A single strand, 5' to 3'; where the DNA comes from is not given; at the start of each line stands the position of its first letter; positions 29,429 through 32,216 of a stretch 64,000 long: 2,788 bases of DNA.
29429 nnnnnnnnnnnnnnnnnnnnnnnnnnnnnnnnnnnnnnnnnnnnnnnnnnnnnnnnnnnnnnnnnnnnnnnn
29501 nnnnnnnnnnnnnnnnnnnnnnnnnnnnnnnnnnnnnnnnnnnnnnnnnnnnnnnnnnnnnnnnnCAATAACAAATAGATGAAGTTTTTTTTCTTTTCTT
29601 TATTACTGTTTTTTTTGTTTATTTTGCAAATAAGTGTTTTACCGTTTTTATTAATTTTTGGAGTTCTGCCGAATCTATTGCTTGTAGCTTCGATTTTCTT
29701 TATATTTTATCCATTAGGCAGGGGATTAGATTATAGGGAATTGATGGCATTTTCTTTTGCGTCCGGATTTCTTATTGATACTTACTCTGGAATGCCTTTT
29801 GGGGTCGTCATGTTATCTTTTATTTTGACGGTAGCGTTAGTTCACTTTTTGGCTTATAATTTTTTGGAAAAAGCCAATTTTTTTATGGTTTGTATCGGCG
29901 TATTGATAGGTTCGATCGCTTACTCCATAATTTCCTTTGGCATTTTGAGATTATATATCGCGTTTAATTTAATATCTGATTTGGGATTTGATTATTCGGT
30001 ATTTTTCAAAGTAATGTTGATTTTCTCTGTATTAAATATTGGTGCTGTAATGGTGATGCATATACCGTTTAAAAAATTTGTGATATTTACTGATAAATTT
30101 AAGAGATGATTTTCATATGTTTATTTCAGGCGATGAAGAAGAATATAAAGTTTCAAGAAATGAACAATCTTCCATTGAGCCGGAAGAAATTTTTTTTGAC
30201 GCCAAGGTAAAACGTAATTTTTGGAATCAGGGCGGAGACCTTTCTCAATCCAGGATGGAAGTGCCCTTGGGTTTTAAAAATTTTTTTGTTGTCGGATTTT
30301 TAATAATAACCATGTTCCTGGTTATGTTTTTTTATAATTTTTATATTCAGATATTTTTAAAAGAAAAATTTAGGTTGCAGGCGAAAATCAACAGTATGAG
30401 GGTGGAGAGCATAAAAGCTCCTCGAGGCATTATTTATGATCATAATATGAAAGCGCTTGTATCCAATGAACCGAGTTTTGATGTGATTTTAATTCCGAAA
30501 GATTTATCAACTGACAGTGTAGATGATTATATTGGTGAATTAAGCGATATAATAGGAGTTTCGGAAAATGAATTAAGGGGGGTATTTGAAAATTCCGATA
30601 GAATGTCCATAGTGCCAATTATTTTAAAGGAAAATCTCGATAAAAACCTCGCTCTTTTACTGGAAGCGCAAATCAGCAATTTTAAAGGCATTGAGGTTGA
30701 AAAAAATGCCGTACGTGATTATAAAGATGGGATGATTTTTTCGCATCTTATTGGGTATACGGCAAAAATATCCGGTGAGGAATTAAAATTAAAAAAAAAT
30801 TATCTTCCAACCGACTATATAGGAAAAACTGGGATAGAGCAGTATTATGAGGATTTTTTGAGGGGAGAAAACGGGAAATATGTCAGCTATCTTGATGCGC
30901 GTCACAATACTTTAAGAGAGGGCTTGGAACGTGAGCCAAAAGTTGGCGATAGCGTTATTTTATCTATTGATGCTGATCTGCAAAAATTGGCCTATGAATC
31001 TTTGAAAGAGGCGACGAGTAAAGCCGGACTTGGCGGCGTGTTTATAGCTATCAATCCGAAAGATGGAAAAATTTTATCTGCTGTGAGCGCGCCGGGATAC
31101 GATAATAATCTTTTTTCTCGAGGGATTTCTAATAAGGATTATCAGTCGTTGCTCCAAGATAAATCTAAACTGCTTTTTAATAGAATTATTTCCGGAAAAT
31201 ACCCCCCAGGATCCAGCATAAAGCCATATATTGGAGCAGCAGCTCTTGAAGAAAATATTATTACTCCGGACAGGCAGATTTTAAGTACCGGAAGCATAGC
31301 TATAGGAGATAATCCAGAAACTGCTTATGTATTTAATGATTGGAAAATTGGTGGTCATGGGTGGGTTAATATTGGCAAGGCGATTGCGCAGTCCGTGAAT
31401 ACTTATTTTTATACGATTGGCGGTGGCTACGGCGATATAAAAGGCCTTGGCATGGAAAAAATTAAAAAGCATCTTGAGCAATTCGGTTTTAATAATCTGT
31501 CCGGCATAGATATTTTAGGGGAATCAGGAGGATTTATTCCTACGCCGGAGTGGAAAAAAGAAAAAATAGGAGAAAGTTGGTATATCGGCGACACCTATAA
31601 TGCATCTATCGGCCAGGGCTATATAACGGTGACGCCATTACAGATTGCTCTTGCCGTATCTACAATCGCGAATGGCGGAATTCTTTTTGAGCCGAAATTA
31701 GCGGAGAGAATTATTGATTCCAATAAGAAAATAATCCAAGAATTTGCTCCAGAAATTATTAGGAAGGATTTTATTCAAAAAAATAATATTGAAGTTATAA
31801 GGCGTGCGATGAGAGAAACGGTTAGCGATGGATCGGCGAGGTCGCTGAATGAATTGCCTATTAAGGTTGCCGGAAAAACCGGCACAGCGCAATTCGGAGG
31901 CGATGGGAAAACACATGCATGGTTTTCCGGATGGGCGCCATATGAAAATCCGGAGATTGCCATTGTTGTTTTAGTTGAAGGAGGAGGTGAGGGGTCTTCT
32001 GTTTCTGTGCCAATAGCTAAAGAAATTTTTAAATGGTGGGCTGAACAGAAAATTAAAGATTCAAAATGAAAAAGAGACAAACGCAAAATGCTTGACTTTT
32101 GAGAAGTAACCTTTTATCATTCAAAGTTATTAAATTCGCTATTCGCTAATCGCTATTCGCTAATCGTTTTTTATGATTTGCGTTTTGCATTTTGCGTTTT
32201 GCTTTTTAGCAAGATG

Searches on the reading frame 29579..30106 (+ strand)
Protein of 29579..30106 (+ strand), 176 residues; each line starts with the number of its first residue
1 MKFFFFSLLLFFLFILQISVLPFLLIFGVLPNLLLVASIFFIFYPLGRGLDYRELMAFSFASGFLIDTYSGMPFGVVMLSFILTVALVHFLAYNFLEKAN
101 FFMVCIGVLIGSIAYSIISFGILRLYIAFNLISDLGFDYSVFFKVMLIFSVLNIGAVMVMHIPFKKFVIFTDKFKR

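Call 7: search_protein_families(library=ncbifam, proteins=[window:29579-30106:+])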
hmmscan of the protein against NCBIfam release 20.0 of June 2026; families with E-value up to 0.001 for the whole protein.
window:29579-30106:+ (176 aa): 1 family
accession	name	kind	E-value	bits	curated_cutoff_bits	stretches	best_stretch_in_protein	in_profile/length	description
TIGR03426.1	shape_MreD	equivalog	3.1e-08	33.7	34.85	1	3-163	3-152/154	rod shape-determining protein MreD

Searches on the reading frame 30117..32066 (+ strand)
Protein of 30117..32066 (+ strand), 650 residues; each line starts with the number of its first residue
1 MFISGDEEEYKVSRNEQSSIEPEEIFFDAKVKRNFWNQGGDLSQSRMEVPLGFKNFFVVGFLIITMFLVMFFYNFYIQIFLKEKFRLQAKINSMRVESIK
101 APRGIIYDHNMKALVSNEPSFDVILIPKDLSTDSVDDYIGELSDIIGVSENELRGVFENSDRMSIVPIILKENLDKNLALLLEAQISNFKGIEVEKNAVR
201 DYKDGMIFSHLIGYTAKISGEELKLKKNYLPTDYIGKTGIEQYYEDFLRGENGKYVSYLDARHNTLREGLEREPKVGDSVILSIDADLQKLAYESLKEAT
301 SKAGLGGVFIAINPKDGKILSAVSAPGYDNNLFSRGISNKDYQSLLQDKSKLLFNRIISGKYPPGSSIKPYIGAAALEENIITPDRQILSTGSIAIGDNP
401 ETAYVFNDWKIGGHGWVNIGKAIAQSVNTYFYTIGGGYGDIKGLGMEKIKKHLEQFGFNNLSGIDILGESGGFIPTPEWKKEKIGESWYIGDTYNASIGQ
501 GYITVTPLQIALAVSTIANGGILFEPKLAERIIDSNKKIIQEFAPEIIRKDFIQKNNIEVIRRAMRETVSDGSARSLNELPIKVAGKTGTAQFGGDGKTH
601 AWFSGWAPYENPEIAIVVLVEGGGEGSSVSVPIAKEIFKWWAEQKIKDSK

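Call 7: search_protein_families(library=ncbifam, proteins=[window:30117-32066:+])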
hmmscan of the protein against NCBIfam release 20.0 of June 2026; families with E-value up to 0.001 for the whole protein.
window:30117-32066:+ (650 aa): 24 families
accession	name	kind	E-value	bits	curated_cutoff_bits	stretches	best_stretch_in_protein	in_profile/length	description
TIGR03423.1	pbp2_mrdA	equivalog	1.4e-173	578.6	455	1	56-642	3-591/593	penicillin-binding protein 2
NF008061.0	PRK10795.1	equivalog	2.8e-97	326.8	962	1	59-631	27-603/634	peptidoglycan DD-transpeptidase MrdA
TIGR02214.1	spoVD_pbp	equivalog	3.7e-75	253.5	688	1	61-639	5-552/636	stage V sporulation protein D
NF051842.1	PBP4_5_Efaec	equivalog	6.2e-58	196.7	700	1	94-593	156-615/668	penicillin-binding protein PBP4(5)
NF000237.1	MECA_PBP2A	equivalog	1e-38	133.1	750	1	91-619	139-632/668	PBP2a family beta-lactam-resistant peptidoglycan transpeptidase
NF000406.1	MECB_PBP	exception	3.2e-35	121.7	1450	1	92-618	139-637/674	PBP2a family beta-lactam-resistant peptidoglycan transpeptidase MecB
NF053573.1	PBP2_PenA_Neis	exception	4.3e-35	121.3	1105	1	59-637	31-556/572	peptidoglycan D,D-transpeptidase PBP2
NF000409.1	MECA_pure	exception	6.7e-35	120.7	1490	1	90-618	138-631/668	PBP2a family beta-lactam-resistant peptidoglycan transpeptidase MecA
NF033378.1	MECD_PBP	exception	1.2e-33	116.4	1450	1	91-620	141-642/678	PBP2a family beta-lactam-resistant peptidoglycan transpeptidase MecD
NF000407.1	MECC_PBP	exception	6.8e-32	110.5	1500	1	94-618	139-628/665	PBP2a family beta-lactam-resistant peptidoglycan transpeptidase MecC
NF038278.1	strep_PBP2B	exception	2.7e-31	108.8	975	2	174-641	196-674/678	penicillin-binding protein PBP2B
NF000408.1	MECA2_pure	exception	2.1e-30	105.5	1525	1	90-618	138-631/668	PBP2a family beta-lactam-resistant peptidoglycan transpeptidase MecA2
NF000410.1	MECA1_pure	exception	9e-29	100.1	1480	1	90-620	137-631/666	PBP2a family beta-lactam-resistant peptidoglycan transpeptidase MecA1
NF038271.1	strep_PBP2X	exception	8.1e-28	97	1050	1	184-573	167-523/750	penicillin-binding protein PBP2X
TIGR02074.1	PBP_1a_fam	subfamily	1.5e-26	93.3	508.75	1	252-609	195-497/535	PBP1A family penicillin-binding protein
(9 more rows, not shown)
